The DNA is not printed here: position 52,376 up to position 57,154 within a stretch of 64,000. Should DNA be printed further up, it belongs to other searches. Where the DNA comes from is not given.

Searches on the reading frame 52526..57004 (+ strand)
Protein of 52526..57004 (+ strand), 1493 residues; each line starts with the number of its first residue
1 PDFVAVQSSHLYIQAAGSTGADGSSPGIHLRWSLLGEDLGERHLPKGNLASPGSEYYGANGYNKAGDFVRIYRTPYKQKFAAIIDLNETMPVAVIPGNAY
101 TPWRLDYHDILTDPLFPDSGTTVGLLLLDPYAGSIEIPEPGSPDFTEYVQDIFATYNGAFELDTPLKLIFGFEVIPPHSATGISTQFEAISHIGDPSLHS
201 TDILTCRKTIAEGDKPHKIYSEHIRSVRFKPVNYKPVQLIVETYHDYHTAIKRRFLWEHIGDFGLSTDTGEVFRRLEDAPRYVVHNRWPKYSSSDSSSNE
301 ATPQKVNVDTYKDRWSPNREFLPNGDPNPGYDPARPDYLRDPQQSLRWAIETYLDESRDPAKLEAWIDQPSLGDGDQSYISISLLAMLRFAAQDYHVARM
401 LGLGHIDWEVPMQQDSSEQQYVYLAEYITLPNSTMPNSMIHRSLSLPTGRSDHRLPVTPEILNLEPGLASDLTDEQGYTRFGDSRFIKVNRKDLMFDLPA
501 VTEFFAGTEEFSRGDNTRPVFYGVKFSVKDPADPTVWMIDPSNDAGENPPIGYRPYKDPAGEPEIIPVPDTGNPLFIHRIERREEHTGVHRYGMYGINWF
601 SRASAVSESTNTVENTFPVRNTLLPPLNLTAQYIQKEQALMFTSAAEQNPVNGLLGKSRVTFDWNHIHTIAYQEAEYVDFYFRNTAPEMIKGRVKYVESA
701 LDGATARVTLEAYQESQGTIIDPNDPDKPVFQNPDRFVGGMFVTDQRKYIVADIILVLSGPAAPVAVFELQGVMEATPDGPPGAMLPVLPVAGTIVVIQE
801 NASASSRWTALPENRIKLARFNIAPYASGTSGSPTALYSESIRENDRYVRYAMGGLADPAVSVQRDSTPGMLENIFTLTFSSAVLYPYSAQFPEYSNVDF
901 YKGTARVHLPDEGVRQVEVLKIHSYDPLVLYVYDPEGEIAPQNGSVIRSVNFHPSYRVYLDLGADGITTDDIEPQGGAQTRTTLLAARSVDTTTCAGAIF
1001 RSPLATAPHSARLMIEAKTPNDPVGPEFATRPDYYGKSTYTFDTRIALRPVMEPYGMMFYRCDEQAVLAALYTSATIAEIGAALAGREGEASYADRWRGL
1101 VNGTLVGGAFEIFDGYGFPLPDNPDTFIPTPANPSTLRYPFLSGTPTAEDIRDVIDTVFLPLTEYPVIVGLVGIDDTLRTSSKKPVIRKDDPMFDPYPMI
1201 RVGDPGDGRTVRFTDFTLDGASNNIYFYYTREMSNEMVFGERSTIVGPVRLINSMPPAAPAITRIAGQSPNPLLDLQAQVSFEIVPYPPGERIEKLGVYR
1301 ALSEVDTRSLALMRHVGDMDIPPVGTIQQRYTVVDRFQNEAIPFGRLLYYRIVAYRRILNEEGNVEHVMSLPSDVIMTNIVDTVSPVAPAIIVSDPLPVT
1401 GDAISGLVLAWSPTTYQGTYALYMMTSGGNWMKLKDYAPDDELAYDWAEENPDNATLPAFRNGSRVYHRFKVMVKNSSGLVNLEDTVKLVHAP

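Call 78: search_dna_similar(query=window:52526-57004:+, collection=phages, mode=protein, max_evalue=0.001, max_rows=10)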
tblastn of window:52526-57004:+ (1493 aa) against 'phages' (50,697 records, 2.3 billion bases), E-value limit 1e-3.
No match.
